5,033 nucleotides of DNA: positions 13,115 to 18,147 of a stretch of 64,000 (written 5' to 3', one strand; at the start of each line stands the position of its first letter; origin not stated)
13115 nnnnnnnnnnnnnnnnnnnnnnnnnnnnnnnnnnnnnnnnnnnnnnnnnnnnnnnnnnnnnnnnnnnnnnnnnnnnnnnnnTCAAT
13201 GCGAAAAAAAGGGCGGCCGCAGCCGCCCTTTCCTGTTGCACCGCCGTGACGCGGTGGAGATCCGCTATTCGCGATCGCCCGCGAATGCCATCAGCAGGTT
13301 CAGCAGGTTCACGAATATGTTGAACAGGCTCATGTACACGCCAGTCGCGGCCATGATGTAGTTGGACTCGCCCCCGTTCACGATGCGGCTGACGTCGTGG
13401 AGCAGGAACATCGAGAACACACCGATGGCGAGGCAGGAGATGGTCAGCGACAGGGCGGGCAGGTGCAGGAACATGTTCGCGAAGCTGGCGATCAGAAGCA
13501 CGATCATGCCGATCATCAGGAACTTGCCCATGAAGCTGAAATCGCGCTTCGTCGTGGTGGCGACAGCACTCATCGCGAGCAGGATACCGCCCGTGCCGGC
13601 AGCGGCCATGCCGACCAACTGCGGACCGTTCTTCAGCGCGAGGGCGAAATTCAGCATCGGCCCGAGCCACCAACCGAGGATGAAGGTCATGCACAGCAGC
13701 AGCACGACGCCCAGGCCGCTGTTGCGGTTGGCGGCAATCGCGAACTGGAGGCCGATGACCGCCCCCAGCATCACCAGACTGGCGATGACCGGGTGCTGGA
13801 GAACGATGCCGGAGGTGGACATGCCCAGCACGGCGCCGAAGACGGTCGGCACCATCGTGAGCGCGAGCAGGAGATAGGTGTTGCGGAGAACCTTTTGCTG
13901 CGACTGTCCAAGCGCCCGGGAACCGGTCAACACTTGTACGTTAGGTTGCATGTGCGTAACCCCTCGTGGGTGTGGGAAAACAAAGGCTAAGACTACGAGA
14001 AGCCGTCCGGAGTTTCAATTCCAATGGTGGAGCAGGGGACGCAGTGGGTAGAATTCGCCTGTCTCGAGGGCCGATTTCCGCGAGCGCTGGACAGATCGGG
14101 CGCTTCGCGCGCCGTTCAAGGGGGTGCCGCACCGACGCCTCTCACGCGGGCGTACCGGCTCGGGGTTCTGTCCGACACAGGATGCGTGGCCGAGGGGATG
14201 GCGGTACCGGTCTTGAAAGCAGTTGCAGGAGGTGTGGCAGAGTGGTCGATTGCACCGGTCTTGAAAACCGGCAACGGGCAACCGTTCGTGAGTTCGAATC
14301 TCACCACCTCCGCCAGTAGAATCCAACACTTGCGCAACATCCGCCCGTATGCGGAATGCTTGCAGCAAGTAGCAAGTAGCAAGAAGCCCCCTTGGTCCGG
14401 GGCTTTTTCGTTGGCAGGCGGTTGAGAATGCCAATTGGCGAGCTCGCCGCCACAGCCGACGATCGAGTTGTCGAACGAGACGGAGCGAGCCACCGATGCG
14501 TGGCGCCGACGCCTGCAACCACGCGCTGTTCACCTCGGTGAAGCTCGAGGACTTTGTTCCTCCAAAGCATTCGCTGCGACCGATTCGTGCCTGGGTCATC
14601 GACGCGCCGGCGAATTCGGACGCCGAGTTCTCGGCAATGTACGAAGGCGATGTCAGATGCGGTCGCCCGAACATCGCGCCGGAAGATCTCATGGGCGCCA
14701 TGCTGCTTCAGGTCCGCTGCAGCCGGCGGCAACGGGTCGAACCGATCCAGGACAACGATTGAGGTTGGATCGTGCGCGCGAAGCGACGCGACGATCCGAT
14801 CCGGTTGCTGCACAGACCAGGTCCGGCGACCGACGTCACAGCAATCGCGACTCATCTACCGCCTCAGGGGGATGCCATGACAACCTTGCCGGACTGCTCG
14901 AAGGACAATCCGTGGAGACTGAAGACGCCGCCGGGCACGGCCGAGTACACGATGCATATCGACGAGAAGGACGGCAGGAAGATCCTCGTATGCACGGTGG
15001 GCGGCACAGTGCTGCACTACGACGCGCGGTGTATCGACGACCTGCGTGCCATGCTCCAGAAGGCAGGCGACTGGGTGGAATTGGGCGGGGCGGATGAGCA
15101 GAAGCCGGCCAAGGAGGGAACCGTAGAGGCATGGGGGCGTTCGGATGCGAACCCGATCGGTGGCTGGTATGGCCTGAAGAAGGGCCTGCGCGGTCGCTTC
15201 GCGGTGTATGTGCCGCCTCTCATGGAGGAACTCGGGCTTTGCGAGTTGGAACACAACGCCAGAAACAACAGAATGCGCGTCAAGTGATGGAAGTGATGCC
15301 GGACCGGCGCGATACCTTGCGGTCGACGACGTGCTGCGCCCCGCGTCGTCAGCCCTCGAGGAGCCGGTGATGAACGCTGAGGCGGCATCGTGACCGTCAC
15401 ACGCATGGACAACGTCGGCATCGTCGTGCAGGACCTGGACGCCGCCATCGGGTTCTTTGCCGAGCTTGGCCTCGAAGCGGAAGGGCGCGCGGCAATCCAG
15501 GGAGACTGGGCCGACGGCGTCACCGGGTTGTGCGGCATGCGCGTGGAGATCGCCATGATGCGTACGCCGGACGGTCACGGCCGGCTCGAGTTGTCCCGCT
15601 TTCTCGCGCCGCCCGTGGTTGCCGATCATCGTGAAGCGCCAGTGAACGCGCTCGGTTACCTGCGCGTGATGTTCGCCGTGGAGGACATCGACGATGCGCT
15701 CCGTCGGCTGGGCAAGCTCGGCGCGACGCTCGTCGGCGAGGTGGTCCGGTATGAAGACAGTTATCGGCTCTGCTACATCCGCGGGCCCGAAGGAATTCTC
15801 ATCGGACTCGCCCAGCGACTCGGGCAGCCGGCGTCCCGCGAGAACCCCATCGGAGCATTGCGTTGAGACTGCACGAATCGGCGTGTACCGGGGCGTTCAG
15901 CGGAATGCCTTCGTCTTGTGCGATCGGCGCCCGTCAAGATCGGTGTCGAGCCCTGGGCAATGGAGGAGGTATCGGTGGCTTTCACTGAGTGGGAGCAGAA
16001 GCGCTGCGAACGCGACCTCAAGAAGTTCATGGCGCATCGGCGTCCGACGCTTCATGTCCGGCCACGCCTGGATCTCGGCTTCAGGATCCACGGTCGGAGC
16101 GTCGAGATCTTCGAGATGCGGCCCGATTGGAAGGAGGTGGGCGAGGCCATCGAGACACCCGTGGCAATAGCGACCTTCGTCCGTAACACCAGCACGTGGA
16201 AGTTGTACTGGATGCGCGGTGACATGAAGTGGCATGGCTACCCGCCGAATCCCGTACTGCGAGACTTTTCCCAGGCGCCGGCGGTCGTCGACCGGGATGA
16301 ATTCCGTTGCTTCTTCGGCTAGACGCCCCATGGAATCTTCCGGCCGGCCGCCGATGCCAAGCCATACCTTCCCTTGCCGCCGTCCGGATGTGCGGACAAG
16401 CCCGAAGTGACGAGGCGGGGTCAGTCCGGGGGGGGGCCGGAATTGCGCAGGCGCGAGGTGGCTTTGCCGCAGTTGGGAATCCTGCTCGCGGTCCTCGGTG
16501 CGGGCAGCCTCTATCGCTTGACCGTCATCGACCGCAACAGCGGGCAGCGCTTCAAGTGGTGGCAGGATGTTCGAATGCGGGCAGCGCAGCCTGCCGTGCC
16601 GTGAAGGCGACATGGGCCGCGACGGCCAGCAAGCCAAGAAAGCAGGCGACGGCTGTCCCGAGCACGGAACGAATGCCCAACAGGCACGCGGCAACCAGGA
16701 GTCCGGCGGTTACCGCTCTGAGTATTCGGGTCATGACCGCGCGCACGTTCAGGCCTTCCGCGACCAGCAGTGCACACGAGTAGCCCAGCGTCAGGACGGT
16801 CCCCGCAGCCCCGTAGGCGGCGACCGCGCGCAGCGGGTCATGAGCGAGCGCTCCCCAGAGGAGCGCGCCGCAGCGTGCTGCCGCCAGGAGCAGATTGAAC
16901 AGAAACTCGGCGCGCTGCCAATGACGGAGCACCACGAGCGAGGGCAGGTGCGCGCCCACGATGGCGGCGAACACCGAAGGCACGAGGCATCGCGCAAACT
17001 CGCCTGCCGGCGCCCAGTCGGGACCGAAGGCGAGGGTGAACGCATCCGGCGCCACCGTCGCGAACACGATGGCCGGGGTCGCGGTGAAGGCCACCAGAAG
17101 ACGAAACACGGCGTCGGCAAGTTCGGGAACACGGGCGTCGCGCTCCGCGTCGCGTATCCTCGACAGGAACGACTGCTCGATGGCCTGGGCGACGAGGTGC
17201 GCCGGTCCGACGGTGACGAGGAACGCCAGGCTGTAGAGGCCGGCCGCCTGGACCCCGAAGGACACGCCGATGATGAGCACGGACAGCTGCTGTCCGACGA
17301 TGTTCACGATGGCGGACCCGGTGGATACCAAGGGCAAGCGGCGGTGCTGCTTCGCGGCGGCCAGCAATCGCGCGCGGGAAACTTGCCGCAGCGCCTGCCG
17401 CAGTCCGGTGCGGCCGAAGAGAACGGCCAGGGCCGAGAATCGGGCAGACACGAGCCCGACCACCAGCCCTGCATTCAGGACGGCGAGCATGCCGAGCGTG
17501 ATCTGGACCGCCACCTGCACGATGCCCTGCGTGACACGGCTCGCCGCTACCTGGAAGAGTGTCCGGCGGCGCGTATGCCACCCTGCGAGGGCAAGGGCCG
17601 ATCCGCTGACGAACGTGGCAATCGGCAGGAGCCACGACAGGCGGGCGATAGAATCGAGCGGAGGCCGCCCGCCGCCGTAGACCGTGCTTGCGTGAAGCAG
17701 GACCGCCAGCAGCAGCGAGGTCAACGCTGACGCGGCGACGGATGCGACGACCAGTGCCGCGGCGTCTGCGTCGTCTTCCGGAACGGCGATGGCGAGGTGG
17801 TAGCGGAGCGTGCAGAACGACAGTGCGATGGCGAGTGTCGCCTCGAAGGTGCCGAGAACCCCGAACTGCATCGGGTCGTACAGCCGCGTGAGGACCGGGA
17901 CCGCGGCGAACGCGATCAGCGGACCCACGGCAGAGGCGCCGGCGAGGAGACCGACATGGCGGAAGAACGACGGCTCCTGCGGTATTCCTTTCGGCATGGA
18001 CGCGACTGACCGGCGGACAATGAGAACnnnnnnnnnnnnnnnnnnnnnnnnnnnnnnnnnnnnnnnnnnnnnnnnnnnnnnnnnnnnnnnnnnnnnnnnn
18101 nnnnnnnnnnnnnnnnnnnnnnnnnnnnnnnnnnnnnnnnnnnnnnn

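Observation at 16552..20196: PglB/STT3-type oligosaccharyltransferase divergently paired with a Wzx-like flippase in a high-GC proteobacterium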

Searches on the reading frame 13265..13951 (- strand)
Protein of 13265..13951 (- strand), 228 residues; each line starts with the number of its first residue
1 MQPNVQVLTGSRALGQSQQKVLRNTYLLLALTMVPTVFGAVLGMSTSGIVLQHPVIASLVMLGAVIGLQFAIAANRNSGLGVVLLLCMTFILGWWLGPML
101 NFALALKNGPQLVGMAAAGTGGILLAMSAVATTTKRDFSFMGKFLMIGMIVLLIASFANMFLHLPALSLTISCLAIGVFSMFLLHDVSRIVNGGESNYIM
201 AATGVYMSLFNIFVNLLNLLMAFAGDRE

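Call 13: search_protein_families(library=pfam, proteins=[window:13265-13951:-], max_evalue=0.01)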
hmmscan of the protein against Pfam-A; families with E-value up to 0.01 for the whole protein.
window:13265-13951:- (228 aa): 2 families
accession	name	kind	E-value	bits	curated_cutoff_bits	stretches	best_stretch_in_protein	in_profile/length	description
PF01027.25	Bax1-I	-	8.9e-45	153.4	34.1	1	19-220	1-207/207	Inhibitor of apoptosis-promoting Bax1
PF12811.12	BaxI_1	-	0.00013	22.1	26.2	1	19-224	24-232/233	Bax inhibitor 1 like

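Call 76: list_cluster_members(proteins=[window:13265-13951:-, window:49086-49844:-, window:48251-49036:+, window:8085-9011:+])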
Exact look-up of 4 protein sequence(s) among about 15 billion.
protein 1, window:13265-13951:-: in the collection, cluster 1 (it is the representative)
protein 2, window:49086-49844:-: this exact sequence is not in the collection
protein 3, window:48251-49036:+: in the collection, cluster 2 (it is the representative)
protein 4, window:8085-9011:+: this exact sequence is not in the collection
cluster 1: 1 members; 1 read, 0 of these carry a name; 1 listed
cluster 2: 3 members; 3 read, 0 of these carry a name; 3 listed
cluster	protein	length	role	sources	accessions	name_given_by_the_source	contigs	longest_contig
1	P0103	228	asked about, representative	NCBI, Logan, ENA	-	-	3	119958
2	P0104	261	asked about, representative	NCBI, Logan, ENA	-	-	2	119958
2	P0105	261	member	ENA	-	-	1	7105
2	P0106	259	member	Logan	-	-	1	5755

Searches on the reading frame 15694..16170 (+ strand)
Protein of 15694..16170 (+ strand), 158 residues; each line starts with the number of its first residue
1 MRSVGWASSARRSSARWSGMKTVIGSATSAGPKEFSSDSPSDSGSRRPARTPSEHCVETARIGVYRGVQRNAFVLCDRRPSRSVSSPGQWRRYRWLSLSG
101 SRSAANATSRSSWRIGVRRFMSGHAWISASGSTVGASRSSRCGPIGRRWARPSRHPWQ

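Call 13: search_protein_families(library=pfam, proteins=[window:15694-16170:+], max_evalue=0.01)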
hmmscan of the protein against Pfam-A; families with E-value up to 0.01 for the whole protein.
window:15694-16170:+ (158 aa): 1 family
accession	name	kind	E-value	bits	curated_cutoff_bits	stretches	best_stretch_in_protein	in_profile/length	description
PF13471.12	Transglut_core3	-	0.0088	16.4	26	0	103-137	68-105/117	Transglutaminase-like superfamily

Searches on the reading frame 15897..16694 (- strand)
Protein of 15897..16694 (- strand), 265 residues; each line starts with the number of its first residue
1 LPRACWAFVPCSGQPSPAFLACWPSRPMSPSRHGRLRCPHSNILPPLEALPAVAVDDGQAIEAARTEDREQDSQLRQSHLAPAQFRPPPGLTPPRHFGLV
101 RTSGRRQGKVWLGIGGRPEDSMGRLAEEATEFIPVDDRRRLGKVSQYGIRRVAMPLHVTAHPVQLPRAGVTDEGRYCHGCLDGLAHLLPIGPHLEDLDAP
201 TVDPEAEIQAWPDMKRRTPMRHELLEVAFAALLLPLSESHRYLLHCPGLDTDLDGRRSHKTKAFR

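Call 13: search_protein_families(library=pfam, proteins=[window:15897-16694:-], max_evalue=0.01)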
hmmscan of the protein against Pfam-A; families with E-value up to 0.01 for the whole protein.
window:15897-16694:- (265 aa): 0 families

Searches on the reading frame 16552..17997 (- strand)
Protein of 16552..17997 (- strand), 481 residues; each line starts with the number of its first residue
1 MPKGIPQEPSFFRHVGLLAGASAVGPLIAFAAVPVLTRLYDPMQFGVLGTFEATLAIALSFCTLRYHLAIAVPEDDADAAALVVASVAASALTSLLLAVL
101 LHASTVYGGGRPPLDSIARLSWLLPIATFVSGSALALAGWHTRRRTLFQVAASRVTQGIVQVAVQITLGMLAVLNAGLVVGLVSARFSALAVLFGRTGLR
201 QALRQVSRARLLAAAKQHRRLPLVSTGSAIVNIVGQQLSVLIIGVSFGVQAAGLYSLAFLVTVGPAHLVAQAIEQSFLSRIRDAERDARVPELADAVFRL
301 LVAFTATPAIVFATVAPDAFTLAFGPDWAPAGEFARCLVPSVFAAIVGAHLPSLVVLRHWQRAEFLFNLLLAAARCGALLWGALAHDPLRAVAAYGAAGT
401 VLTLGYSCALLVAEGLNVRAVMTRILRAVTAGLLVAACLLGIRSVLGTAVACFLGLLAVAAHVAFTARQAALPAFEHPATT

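Call 7: search_protein_families(library=pfam, proteins=[window:16552-17997:-], max_evalue=1)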
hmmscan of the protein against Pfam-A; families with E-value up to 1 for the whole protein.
window:16552-17997:- (481 aa): 2 families
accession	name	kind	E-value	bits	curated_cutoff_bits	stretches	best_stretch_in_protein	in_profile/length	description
PF13440.11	Polysacc_synt_3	-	7.1e-11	42.3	23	1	35-331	1-291/293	Polysaccharide biosynthesis protein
PF01943.22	Polysacc_synt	-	0.00099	19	28.2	1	14-270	4-259/274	Polysaccharide biosynthesis protein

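Call 8: search_protein_families(library=ncbifam, proteins=[window:16552-17997:-], max_evalue=1)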
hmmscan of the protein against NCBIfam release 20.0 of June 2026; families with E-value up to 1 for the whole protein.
window:16552-17997:- (481 aa): 3 families
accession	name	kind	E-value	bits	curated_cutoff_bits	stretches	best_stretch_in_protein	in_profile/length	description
NF007773.0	PRK10459.1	equivalog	7.6e-07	28.5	273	1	159-460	153-452/492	MOP flippase family protein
NF041503.1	WZX_like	subfamily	0.0051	15.9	300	1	150-312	165-324/429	O-unit flippase-like protein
NF004143.0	PRK05620.1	equivalog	0.086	11.1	852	1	120-165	237-285/576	long-chain fatty-acid--CoA ligase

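Call 92: search_solved_structures(query=window:16552-17997:-, max_evalue=1)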
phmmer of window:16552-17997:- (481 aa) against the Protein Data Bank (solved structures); distinct sequences matched with E-value up to 1: 0.
